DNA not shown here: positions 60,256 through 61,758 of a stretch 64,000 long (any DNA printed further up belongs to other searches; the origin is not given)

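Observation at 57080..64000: Lower-GC block encoding an uncharacterised organic-acid / acyl-CoA module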

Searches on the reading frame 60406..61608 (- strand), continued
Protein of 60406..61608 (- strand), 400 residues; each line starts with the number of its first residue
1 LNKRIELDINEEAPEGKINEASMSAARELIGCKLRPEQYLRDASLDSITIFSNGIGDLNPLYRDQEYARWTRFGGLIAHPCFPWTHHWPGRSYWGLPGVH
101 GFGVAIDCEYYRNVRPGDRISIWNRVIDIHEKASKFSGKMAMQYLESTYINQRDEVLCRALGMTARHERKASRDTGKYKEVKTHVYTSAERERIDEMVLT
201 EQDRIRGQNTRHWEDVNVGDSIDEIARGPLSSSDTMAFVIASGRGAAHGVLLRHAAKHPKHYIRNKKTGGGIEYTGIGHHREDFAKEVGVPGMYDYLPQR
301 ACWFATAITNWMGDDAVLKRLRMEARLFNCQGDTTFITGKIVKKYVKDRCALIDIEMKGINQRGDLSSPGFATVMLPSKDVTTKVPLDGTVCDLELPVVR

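Call 50: search_protein_families(library=pfam, proteins=[L082:2947-3741:+, L060:3488-4414:+, L064:12803-13465:+, L039:2322-3080:+, L086:4243-5133:+, L014:16685-17713:-, L084:5025-6041:+, L070:7881-8858:+, L021:5298-6029:+, L015:1591-2544:+], max_evalue=0.001)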
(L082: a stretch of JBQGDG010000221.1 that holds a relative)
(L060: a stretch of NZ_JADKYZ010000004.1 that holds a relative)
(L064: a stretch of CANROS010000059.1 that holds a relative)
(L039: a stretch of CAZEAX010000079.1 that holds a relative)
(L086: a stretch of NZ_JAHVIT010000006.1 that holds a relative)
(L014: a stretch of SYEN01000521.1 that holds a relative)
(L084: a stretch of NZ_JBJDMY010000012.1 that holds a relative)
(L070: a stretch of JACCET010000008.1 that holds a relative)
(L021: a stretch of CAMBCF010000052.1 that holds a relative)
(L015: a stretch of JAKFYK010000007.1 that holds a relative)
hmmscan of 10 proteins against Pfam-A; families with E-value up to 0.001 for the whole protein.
L082:2947-3741:+ (264 aa): 4 families
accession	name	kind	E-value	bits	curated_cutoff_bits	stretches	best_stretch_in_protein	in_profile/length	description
PF00005.33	ABC_tran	-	2.5e-29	103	25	1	29-189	1-136/137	ABC transporter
PF12399.14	BCA_ABC_TP_C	-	8.8e-10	38.4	25.5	1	238-264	1-27/27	Branched-chain amino acid ATP-binding cassette transporter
PF13304.12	AAA_21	-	1.4e-07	32.4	27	1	41-61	1-21/304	AAA domain, putative AbiEii toxin, Type IV TA system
PF13476.12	AAA_23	-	3.7e-06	28.2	27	1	25-62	6-42/201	AAA domain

L060:3488-4414:+ (308 aa): 4 families
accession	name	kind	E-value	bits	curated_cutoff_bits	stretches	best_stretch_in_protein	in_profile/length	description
PF03446.21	NAD_binding_2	-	9.1e-39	133.5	21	1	11-170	2-161/161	NAD binding domain of 6-phosphogluconate dehydrogenase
PF14833.11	NAD_binding_11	-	9.1e-27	94.2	30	1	173-293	1-120/122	NAD-binding of NADP-dependent 3-hydroxyisobutyrate dehydrogenase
PF03807.23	F420_oxidored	-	8.1e-05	23.6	21.6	1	11-102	2-91/94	NADP oxidoreductase coenzyme F420-dependent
PF02826.25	2-Hacid_dh_C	-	0.00056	19.8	25.1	1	10-78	38-104/178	D-isomer specific 2-hydroxyacid dehydrogenase, NAD binding domain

L064:12803-13465:+ (220 aa): 3 families
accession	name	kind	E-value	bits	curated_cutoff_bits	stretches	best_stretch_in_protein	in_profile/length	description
PF07729.17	FCD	-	2.4e-25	89.8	24.3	1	79-200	1-124/125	FCD domain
PF00392.27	GntR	-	1.4e-14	54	27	1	8-69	2-64/64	Bacterial regulatory proteins, gntR family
PF13412.12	HTH_24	-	1.6e-06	28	21.9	1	28-59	16-47/48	Winged helix-turn-helix DNA-binding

L039:2322-3080:+ (252 aa): 4 families
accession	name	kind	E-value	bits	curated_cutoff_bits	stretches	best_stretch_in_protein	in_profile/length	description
PF13561.12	adh_short_C2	-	8.9e-69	232.1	27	1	15-249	5-236/236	Enoyl-(Acyl carrier protein) reductase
PF00106.31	adh_short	-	2e-54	184.5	26.6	1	7-200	1-193/195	short chain dehydrogenase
PF08659.16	KR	-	1.7e-15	57.8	22.6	1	9-162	3-155/180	KR domain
PF23441.1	SDR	-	8.8e-08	32.3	27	1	6-248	7-255/258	SDR-like rossmann domain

L086:4243-5133:+ (296 aa): 1 family
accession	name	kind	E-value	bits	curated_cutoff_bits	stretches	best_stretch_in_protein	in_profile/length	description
PF02653.21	BPD_transp_2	-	1.7e-26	93.4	26.8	1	14-280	4-269/269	Branched-chain amino acid transport system / permease component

L014:16685-17713:- (342 aa): 2 families
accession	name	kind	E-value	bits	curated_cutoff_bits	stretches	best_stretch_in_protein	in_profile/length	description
PF07478.18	Dala_Dala_lig_C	-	1.5e-17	64.2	24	1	153-336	32-203/204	D-ala D-ala ligase C-terminus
PF02655.19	ATP-grasp_3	-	0.00036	21.1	23.2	0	126-308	2-155/160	ATP-grasp domain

L084:5025-6041:+ (338 aa): 1 family
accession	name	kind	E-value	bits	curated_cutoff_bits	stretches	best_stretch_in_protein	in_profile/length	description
PF02653.21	BPD_transp_2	-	6.3e-24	85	26.8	1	61-319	5-265/269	Branched-chain amino acid transport system / permease component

L070:7881-8858:+ (325 aa): 4 families
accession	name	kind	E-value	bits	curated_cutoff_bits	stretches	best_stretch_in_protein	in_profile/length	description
PF08450.18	SGL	-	1.2e-46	159.7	26.3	1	34-305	1-244/246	SMP-30/Gluconolactonase/LRE-like region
PF01436.27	NHL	-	9.6e-07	29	20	0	74-92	3-21/28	NHL repeat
PF03088.22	Str_synth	-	3.6e-06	27.4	25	0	148-218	7-86/89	Strictosidine synthase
PF01731.26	Arylesterase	-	0.00091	19.8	21.3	0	170-213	38-78/86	Arylesterase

L021:5298-6029:+ (243 aa): 2 families
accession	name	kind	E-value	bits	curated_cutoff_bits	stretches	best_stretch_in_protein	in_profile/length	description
PF13302.13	Acetyltransf_3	-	3.8e-12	47.5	25.4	1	39-176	4-137/138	Acetyltransferase (GNAT) domain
PF00583.31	Acetyltransf_1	-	1.1e-07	32.6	20.7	1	81-176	27-116/116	Acetyltransferase (GNAT) family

L015:1591-2544:+ (317 aa): 11 families
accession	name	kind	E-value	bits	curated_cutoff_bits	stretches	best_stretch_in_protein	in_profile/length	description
PF07719.23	TPR_2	-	7.9e-23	79.1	27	1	102-134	2-34/34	Tetratricopeptide repeat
PF00515.34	TPR_1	-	6.3e-20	70.5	27.8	1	102-134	2-34/34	Tetratricopeptide repeat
PF13414.12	TPR_11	-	2.5e-14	53.1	26.8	1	79-110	6-37/42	TPR repeat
PF13432.12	TPR_16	-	1.2e-13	51.7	32.7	1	79-135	9-65/65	Tetratricopeptide repeat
PF13181.12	TPR_8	-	8.7e-10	38.4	25.7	0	102-134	2-34/34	Tetratricopeptide repeat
PF13371.12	TPR_9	-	1.8e-09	37.9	35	1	79-142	7-70/73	Tetratricopeptide repeat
PF14559.12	TPR_19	-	7.3e-09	36.3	25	1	79-142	3-66/68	Tetratricopeptide repeat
PF13428.12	TPR_14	-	1.3e-06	28.9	23.5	0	115-142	15-42/44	Tetratricopeptide repeat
PF13424.12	TPR_12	-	1.4e-06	28.8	30.1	0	145-197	13-66/77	Tetratricopeptide repeat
PF24575.1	TPR_Slam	-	0.00012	22.9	35.2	0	132-186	44-98/104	Surface lipoprotein assembly modifier, N-terminal TPR repeats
PF12895.13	ANAPC3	-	0.00044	20.9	27.2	0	125-188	13-75/82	Anaphase-promoting complex, cyclosome, subunit 3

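Call 52: search_solved_structures(query=A1, max_evalue=1)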
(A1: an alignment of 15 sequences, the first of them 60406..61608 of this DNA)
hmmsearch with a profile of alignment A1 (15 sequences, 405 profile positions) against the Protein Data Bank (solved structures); distinct sequences matched with E-value up to 1: 14.
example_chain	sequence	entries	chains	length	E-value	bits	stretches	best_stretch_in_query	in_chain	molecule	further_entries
3exz_A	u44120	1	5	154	0.00023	23.3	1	59-167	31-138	MaoC-like dehydratase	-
1q6w_A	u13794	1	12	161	0.00067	21.8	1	48-166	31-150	monoamine oxidase regulatory protein, putative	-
5cpg_A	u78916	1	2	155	0.0021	20.2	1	53-145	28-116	(R)-specific enoyl-CoA hydratase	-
2b3m_A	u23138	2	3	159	0.0036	19.4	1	53-136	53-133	hypothetical protein AF1124 | putative dehydratase AF1124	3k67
3ir3_A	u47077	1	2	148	0.0093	18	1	45-86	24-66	3-hydroxyacyl-thioester dehydratase 2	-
4w78_A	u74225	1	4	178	0.21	13.6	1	52-90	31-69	Hydratase ChsH1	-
4wnb_A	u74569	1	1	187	0.23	13.4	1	52-90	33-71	Hydratase ChsH2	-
8zbm_C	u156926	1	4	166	0.39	12.7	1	148-225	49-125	Tropomyosin beta chain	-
8zb7_O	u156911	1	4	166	0.4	12.6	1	149-224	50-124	Tropomyosin alpha-1 chain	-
3luf_A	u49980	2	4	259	0.53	12.2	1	130-180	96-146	Two-component system response regulator/GGDEF domain protein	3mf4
4a7f_B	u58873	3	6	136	0.6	12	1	159-224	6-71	TROPOMYOSIN 1 ALPHA | TROPOMYOSIN 1-ALPHA CHAIN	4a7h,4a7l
2b9c_A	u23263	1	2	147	0.63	12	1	156-224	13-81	striated-muscle alpha tropomyosin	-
4e3e_A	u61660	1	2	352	0.91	11.4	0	116-175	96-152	MaoC domain protein dehydratase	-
8iah_U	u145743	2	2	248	0.93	11.4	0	149-224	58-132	Tropomyosin-1.9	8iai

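Call 53: find_homologous_proteins(query=L079:9977-11191:+, max_evalue=0.00001)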
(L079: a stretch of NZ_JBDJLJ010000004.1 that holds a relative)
Query L079:9977-11191:+ (404 aa): 1025 proteins with E <= 0.00001 among 8000 candidates; the best 120 are listed.
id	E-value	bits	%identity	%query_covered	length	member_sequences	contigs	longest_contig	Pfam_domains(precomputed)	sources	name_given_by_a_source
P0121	3.6e-271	917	97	100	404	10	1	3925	PF13452.12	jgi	-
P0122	2.5e-264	895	94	100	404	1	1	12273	PF13452.12,PF01575.26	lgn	-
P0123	1.4e-260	882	93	100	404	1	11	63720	PF13452.12,PF01575.26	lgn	-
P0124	5.8e-260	880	92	100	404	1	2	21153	PF13452.12,PF01575.26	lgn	-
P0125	3.1e-259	878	92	100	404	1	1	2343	PF13452.12,PF01575.26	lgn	-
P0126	3.5e-259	878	91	100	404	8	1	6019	PF13452.12,PF01575.26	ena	-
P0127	3.8e-259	878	92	100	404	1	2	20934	PF13452.12,PF01575.26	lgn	-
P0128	9.9e-259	876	92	100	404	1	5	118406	PF13452.12,PF01575.26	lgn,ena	-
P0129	3.1e-258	875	93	99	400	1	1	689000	PF13452.12,PF01575.26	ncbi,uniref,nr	ncbi:MaoC family dehydratase N-terminal domain-containing protein (plasmid) [Cupriavidus pinatubonen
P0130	1.4e-257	872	91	100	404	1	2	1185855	PF13452.12,PF01575.26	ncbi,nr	ncbi:MaoC family dehydratase N-terminal domain-containing protein [Cupriavidus necator]|nr:MaoC fami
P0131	6.9e-257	870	92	98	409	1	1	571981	PF13452.12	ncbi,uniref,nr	ncbi:FAS1-like dehydratase domain-containing protein [Diaphorobacter caeni]|uniref:FAS1-like dehydra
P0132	1.0e-256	870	92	98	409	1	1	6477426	PF13452.12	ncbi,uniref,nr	ncbi:acyl dehydratase [Diaphorobacter sp. HDW4A]|uniref:FAS1-like dehydratase domain-containing prot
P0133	2.6e-256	868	92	98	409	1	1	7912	PF13452.12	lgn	-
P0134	4.9e-255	864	91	99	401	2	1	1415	PF13452.12,PF01575.26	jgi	jgi:acyl dehydratase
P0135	4.9e-255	864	89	100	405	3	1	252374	PF13452.12,PF01575.26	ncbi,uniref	ncbi:FAS1-like dehydratase domain-containing protein [Variovorax rhizosphaerae]|uniref:MaoC family d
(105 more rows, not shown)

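Call 54: search_dna_similar(query=P0129, collection=plasmids, mode=protein, max_rows=25)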
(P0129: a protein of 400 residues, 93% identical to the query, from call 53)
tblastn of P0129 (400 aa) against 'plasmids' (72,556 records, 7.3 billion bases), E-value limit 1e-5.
Records with a match: 33; places in all: 39; records where one place covers at least 80% of the query: 31.
Best place of each record, by identity: >=99% 1; 95-99% 1; 60-80% 6; <60% 25.
By first word of the organism name: Rhodococcus 8; Agrobacterium 4; Sphingomonas 3; Sphingobium 3; Cupriavidus 2; Sphingopyxis 2; Salipiger 1; Qingshengfaniella 1; Comamonas 1; Variovorax 1; and 7 more.
By predicted mobility (MOB-suite, as given by PLSDB): non-mobilizable 20; conjugative 7; mobilizable 6.
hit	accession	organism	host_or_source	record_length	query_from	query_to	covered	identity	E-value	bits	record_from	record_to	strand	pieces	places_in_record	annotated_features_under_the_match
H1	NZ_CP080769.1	Cupriavidus pinatubonensis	genomic assembly,soil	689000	1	400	100%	100.0%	0e+0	827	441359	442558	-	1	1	MaoC family dehydratase N-terminal domain-containing protein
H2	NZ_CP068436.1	Cupriavidus necator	heavy metal containmented soil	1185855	1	400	100%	97.3%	0e+0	809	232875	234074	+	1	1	none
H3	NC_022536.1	Agrobacterium pusense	-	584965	4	400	99%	79.3%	0e+0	671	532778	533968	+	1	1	MaoC family dehydratase N-terminal domain-containing protein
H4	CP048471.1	Agrobacterium tumefaciens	walnut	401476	4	400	99%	79.3%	0e+0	671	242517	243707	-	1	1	acyl dehydratase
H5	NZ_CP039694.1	Agrobacterium larrymoorei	-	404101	4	400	99%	78.6%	0e+0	665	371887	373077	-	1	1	MaoC family dehydratase N-terminal domain-containing protein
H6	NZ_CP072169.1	Agrobacterium larrymoorei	Ficus benjamina,cell culture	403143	4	400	99%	78.6%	0e+0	665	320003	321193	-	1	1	MaoC family dehydratase N-terminal domain-containing protein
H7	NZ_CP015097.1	Salipiger abyssi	single cell,marine seawater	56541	8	400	98%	77.1%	0e+0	657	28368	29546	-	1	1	MaoC family dehydratase N-terminal domain-containing protein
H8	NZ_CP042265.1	Qingshengfaniella alkalisoli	cell culture,saline soil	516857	8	400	98%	76.6%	0e+0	655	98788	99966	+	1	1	MaoC family dehydratase N-terminal domain-containing protein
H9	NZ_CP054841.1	Comamonas antarctica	whole organism,R2A medium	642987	16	378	91%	37.9%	1e-64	230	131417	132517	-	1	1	MaoC family dehydratase N-terminal domain-containing protein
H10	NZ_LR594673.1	Variovorax sp. PBL-E5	linuron-contaminated soil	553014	11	382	93%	36.9%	2e-59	216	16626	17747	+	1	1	MaoC family dehydratase N-terminal domain-containing protein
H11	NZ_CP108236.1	Streptomyces sp. NBC_00080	-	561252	3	385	96%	35.6%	3e-54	201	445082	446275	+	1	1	MaoC family dehydratase N-terminal domain-containing protein | fatty acid--CoA ligase family protein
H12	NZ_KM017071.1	Sphingomonas sp. JE1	-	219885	16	379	91%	36.2%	2e-60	218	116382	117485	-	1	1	MaoC family dehydratase N-terminal domain-containing protein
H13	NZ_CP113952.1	Rhodococcus sp. JS3073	culture,soil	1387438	15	381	92%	35.5%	2e-58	213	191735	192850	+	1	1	record has no annotation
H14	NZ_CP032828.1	Sphingomonas paeninsulae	whole organism,soil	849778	5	378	94%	34.5%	2e-49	187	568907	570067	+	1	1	MaoC family dehydratase N-terminal domain-containing protein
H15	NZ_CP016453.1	Sphingobium sp. RAC03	Microbial isolate,Algal phycosphere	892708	16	379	91%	35.4%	3e-58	212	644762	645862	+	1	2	MaoC family dehydratase N-terminal domain-containing protein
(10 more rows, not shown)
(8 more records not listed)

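Call 55: get_annotated_region(hit=H1, flank=11000)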
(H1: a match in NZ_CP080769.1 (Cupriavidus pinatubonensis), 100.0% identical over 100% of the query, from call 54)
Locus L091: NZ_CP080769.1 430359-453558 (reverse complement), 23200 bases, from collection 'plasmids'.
description: Cupriavidus pinatubonensis strain HN-2 plasmid p2, complete sequence
organism: Cupriavidus pinatubonensis (NCBI taxid 248026)
taxonomy: Bacteria; Pseudomonadota; Betaproteobacteria; Burkholderiales; Burkholderiaceae; Cupriavidus; Cupriavidus pinatubonensis
host: -; source: genomic assembly,soil; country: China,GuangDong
typing (MOB-suite, as given by PLSDB): non-mobilizable
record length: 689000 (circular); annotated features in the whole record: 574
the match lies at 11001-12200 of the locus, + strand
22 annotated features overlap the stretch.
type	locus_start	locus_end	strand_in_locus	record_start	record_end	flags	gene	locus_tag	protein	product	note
CDS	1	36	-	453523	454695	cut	-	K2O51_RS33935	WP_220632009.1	porin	-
CDS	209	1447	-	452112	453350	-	-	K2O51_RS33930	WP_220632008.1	CoA transferase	-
CDS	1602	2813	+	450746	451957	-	-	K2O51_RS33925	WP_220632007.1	ABC transporter substrate-binding protein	-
CDS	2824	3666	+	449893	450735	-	-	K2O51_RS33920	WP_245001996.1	MaoC family dehydratase N-terminal domain-containing protein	-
CDS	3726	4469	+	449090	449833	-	-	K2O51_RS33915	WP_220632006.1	SDR family oxidoreductase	-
CDS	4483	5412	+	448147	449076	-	-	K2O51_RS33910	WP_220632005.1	NAD(P)-dependent oxidoreductase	-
CDS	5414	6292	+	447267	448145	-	-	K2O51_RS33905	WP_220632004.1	branched-chain amino acid ABC transporter permease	GO:0015803 - branched-chain amino acid transport [Evidence IEA]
CDS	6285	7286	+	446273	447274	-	-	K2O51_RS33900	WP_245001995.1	branched-chain amino acid ABC transporter permease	GO:0015803 - branched-chain amino acid transport [Evidence IEA]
CDS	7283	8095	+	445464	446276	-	-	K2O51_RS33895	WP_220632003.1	ABC transporter ATP-binding protein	-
CDS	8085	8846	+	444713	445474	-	-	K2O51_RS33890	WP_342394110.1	ABC transporter ATP-binding protein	-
CDS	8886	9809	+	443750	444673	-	-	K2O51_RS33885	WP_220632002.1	SMP-30/gluconolactonase/LRE family protein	-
CDS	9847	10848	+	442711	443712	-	-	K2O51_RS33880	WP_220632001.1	tripartite tricarboxylate transporter substrate-binding protein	-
CDS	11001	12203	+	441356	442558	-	-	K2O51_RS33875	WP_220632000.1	MaoC family dehydratase N-terminal domain-containing protein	-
CDS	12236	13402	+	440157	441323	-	-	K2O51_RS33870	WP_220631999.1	CoA transferase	-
CDS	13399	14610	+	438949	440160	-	-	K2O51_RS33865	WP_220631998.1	CoA transferase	-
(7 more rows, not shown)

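Call 57: get_annotated_region(hit=H9, flank=7000)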
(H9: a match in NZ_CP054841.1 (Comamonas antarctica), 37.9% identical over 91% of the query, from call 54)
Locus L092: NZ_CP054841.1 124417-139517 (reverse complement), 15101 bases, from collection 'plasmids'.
description: Comamonas antarctica strain 16-35-5 plasmid unnamed1, complete sequence
organism: Comamonas antarctica (NCBI taxid 2743470)
taxonomy: Bacteria; Pseudomonadota; Betaproteobacteria; Burkholderiales; Comamonadaceae; Comamonas; Comamonas antarctica
host: -; source: whole organism,R2A medium; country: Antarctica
typing (MOB-suite, as given by PLSDB): non-mobilizable; mating-pair formation MPF_T
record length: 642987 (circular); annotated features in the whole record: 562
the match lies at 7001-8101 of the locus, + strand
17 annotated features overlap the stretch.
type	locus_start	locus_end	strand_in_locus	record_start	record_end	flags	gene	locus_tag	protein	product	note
CDS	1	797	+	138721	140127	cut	-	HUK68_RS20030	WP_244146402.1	trehalose-6-phosphate synthase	GO:0005992 - trehalose biosynthetic process [Evidence IEA]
CDS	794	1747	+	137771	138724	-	-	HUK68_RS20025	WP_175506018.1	acyl-CoA dehydrogenase family protein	-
CDS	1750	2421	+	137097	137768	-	-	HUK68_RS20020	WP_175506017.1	PIG-L family deacetylase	-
CDS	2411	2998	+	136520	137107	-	-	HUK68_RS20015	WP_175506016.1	class I SAM-dependent methyltransferase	-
CDS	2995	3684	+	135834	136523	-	-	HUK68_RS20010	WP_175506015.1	glycosyltransferase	-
CDS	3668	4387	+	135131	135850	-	otsB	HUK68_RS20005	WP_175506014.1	trehalose-phosphatase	GO:0005992 - trehalose biosynthetic process [Evidence IEA]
CDS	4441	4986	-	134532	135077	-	-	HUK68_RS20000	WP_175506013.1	ferritin-like domain-containing protein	-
CDS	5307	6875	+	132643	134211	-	-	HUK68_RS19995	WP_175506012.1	acyl-CoA synthetase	-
CDS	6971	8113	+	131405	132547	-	-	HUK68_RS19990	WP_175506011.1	MaoC family dehydratase N-terminal domain-containing protein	-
CDS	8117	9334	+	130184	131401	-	-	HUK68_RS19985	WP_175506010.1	CoA transferase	-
CDS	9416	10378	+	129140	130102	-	-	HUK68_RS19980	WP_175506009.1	tripartite tricarboxylate transporter substrate binding protein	-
CDS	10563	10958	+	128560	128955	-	-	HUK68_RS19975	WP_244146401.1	PaaI family thioesterase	-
CDS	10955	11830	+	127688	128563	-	-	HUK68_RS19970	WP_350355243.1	IclR family transcriptional regulator C-terminal domain-containing protein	-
CDS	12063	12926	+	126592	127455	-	-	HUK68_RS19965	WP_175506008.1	transglutaminase family protein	-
CDS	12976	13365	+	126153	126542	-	-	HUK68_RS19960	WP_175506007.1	hypothetical protein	-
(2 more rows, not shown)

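Call 58: get_annotated_region(hit=H12, flank=7000)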
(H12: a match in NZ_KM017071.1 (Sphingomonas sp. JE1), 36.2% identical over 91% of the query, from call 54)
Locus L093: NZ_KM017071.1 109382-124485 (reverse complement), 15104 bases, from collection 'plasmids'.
description: Sphingomonas sp. JE1 plasmid pJE1, complete sequence
organism: Sphingomonas sp. JE1 (NCBI taxid 1628059)
taxonomy: Bacteria; Pseudomonadota; Alphaproteobacteria; Sphingomonadales; Sphingomonadaceae; Sphingomonas; Sphingomonas sp. JE1
host: -; source: -; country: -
typing (MOB-suite, as given by PLSDB): mobilizable; relaxase MOBP
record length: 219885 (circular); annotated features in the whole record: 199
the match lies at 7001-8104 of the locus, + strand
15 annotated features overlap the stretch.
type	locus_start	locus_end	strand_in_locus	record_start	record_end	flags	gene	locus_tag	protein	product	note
CDS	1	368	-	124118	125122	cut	-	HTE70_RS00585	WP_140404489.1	NAD(P)-dependent alcohol dehydrogenase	-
CDS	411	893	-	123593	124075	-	-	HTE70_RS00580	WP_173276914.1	VOC family protein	-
CDS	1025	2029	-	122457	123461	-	-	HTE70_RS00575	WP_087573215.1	NADPH:quinone oxidoreductase family protein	-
CDS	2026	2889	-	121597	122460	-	-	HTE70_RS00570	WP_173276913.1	MaoC/PaaZ C-terminal domain-containing protein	-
CDS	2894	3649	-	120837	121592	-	-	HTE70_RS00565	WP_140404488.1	glucose 1-dehydrogenase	-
CDS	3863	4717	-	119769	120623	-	-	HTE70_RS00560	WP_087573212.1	CmcJ/NvfI family oxidoreductase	-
CDS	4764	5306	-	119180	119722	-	-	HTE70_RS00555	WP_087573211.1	hypothetical protein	-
CDS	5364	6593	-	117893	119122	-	-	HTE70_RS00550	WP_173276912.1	amidohydrolase family protein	-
CDS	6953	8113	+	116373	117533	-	-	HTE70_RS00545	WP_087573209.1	MaoC family dehydratase N-terminal domain-containing protein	-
CDS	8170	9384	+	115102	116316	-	-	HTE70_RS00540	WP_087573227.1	CoA transferase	-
CDS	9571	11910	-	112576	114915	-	-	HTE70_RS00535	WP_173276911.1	TonB-dependent receptor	GO:0015891 - siderophore transport [Evidence IEA]; GO:0055085 - transmembrane transport [Evidence IEA]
CDS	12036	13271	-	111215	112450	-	-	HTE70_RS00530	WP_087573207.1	amidohydrolase family protein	-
CDS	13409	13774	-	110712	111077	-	-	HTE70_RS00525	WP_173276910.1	PaaI family thioesterase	-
CDS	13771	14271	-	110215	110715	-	-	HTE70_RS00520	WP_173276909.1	PaaI family thioesterase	-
CDS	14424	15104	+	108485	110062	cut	-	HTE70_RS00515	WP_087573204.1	AMP-binding protein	-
